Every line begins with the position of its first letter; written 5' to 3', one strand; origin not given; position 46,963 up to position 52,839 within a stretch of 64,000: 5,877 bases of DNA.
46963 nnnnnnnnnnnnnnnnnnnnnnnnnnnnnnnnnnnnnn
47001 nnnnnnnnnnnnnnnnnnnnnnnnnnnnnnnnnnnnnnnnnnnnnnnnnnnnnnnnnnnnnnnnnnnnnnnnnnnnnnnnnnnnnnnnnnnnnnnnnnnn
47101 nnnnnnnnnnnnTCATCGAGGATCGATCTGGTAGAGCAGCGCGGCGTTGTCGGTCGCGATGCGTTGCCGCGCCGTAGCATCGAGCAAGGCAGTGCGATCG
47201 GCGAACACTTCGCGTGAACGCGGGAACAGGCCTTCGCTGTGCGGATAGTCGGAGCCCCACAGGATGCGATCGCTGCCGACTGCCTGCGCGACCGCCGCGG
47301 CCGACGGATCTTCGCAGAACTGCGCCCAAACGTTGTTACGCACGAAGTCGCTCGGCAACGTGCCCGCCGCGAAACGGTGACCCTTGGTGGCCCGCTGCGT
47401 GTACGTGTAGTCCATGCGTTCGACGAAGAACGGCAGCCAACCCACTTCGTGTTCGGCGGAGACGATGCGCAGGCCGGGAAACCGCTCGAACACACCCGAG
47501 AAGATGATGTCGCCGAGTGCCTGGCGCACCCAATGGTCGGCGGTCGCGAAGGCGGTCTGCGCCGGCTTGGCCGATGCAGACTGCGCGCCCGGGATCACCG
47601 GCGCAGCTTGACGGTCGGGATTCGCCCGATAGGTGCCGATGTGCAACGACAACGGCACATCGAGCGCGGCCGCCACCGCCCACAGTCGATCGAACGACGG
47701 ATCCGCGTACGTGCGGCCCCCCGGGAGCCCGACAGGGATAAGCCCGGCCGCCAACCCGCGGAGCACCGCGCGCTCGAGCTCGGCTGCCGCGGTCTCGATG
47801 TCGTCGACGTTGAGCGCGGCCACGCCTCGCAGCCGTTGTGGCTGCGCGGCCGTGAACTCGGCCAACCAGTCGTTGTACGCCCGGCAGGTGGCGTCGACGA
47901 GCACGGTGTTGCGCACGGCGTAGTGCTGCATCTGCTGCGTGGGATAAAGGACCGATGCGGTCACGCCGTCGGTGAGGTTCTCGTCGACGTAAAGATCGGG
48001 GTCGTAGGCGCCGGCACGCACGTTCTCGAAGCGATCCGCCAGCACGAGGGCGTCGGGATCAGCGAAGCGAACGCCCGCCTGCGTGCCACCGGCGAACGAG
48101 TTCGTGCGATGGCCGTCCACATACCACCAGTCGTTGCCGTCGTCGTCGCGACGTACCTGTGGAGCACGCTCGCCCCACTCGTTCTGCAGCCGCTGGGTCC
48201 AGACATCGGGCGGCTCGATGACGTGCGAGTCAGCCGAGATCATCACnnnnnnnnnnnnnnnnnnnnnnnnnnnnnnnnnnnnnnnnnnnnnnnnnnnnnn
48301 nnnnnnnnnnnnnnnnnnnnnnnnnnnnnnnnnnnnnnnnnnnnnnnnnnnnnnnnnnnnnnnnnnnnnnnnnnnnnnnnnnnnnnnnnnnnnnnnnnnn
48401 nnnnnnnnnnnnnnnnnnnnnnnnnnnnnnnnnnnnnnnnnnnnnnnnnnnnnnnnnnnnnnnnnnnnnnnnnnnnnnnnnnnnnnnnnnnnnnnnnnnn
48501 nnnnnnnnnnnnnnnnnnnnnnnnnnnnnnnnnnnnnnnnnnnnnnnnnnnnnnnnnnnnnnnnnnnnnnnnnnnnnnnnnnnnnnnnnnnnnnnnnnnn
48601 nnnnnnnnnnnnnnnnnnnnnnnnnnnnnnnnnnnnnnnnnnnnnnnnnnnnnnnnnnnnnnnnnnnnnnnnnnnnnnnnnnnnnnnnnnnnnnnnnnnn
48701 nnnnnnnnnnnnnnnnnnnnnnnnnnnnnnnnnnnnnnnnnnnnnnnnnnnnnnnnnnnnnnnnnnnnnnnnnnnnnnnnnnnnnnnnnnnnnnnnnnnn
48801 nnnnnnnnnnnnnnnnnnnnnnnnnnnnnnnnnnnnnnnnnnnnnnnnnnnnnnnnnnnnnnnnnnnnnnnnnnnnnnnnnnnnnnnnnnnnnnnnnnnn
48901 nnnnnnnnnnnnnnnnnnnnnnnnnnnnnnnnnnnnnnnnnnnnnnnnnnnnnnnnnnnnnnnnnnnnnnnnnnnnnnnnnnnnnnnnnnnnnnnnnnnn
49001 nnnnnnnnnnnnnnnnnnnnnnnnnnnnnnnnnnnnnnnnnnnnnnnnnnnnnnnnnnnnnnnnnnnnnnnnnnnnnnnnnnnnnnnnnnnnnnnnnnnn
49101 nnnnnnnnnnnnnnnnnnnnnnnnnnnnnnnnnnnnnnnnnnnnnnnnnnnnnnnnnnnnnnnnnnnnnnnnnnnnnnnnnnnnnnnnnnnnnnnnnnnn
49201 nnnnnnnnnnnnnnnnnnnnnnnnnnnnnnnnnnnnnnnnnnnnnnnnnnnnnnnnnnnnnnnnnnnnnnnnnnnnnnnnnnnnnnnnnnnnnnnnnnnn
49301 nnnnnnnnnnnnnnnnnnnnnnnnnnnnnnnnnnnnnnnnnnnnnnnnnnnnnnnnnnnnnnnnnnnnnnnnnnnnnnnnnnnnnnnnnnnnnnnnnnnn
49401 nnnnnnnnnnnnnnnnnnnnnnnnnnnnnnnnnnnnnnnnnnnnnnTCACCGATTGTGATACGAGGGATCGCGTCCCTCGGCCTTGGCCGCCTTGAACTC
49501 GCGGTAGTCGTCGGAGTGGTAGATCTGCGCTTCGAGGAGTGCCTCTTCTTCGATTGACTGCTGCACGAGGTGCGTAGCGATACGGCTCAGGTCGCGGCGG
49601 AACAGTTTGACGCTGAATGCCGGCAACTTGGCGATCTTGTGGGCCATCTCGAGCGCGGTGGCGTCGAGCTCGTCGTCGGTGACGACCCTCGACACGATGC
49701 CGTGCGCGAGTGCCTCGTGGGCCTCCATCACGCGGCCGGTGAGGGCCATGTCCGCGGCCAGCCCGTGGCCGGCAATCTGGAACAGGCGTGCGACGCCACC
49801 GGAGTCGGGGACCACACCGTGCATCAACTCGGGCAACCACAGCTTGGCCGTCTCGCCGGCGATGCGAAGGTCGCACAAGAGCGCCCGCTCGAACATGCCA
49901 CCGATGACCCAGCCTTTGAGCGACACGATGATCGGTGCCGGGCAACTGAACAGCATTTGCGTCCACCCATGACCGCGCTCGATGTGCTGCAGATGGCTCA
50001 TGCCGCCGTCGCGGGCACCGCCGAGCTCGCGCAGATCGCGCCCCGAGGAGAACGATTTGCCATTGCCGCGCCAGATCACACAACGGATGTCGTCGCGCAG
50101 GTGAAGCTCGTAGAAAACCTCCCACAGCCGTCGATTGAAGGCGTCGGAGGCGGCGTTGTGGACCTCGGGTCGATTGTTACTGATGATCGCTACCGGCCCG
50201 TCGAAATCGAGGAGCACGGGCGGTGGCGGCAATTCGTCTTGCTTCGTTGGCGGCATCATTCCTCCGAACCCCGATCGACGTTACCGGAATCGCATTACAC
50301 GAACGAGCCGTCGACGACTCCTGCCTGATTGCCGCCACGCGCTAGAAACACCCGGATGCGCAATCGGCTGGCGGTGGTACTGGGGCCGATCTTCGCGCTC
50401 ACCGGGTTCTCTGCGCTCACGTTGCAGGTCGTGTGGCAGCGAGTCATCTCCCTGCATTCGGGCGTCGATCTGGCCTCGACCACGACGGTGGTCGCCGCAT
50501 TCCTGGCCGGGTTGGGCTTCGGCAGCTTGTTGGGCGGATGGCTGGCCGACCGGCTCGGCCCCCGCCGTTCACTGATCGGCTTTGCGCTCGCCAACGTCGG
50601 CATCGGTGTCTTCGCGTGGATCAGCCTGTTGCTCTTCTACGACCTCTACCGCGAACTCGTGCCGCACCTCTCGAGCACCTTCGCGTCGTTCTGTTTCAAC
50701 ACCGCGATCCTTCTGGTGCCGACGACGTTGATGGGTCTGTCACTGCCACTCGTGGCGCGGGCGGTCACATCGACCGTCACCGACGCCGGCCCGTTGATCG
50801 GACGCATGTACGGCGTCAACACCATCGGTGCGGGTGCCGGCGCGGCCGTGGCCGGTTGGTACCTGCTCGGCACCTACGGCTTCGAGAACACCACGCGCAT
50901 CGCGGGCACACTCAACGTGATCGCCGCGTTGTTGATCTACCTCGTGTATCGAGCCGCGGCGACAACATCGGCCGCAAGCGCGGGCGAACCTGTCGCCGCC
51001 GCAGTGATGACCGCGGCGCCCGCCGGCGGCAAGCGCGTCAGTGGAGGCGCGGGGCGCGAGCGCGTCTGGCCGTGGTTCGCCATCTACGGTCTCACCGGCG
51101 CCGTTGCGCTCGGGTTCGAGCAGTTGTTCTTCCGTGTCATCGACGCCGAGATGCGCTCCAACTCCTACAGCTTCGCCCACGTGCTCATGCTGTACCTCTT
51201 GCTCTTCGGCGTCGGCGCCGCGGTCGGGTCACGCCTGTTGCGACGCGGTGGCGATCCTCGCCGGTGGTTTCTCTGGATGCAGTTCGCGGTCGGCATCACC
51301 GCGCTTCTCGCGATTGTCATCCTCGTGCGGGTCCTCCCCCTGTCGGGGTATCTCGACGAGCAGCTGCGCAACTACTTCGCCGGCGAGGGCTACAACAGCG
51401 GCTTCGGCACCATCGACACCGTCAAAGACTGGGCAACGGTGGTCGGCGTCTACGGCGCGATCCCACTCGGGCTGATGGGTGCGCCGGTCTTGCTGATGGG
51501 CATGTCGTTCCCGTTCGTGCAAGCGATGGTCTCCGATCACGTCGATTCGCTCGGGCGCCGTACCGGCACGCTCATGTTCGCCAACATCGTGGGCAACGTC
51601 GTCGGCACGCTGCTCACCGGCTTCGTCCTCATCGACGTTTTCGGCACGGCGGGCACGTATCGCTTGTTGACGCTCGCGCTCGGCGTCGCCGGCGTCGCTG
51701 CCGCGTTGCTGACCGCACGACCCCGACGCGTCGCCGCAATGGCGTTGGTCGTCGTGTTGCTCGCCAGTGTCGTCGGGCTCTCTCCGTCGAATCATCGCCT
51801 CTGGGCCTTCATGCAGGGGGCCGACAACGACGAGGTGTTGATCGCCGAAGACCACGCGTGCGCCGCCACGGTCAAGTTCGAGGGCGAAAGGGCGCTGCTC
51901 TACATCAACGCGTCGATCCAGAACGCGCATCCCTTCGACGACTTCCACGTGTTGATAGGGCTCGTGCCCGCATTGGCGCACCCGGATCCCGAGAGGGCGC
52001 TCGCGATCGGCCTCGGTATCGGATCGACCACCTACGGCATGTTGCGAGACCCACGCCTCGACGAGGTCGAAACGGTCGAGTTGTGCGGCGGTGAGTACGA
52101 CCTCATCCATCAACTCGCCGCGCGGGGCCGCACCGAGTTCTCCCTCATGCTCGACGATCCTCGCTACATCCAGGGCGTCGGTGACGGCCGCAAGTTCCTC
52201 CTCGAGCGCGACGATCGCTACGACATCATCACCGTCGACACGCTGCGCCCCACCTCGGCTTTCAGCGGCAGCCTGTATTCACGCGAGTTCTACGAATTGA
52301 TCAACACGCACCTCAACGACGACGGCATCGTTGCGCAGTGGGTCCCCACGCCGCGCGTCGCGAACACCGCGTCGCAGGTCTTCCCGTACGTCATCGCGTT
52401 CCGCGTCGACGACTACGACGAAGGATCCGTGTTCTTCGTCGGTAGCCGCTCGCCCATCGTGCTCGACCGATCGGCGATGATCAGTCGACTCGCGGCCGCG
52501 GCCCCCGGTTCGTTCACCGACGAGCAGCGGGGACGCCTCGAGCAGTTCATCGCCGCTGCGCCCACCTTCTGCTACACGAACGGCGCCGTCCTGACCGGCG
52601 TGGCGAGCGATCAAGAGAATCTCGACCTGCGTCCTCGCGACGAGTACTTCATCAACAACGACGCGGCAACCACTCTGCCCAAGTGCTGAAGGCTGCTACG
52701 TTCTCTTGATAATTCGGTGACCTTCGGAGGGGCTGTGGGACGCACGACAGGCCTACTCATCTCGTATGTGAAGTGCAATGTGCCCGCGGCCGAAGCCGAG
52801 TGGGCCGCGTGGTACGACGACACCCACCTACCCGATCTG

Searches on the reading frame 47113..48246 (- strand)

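Call 57: search_protein_families(library=pfam, max_evalue=0.00001, proteins=[window:47113-48246:-])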
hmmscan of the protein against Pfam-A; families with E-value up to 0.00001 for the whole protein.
window:47113-48246:- (377 aa): 1 family
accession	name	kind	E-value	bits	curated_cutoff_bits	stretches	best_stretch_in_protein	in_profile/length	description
PF04909.20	Amidohydro_2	-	9.7e-38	131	26.4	1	101-373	42-288/289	Amidohydrolase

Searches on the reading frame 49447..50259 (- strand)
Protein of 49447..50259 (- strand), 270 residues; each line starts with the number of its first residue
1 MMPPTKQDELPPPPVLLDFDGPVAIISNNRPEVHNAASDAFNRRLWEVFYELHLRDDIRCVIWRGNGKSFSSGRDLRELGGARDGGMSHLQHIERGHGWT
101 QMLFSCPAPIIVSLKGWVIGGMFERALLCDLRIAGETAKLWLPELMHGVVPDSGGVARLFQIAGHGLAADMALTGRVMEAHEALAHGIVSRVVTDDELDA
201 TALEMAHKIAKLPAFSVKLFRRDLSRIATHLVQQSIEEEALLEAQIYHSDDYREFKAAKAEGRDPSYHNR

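Call 57: search_protein_families(library=pfam, max_evalue=0.00001, proteins=[window:49447-50259:-])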
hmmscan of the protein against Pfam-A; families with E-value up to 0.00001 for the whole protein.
window:49447-50259:- (270 aa): 2 families
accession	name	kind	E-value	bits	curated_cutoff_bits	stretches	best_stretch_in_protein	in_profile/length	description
PF00378.25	ECH_1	-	1.1e-41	143.3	27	1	22-269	5-250/251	Enoyl-CoA hydratase/isomerase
PF16113.10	ECH_2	-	3.4e-22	79.9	27.2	1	25-208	3-187/335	Enoyl-CoA hydratase/isomerase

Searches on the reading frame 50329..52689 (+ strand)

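Call 57: search_protein_families(library=pfam, max_evalue=0.00001, proteins=[window:50329-52689:+])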
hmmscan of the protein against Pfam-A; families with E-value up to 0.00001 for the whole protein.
window:50329-52689:+ (786 aa): 2 families
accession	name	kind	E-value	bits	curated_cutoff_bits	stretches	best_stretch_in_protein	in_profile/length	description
PF07690.21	MFS_1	-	6.2e-13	48.8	33.4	1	23-331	6-289/347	Major Facilitator Superfamily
PF01564.23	Spermine_synth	-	2.7e-12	47.1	22.9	1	540-669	5-129/186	Spermine/spermidine synthase domain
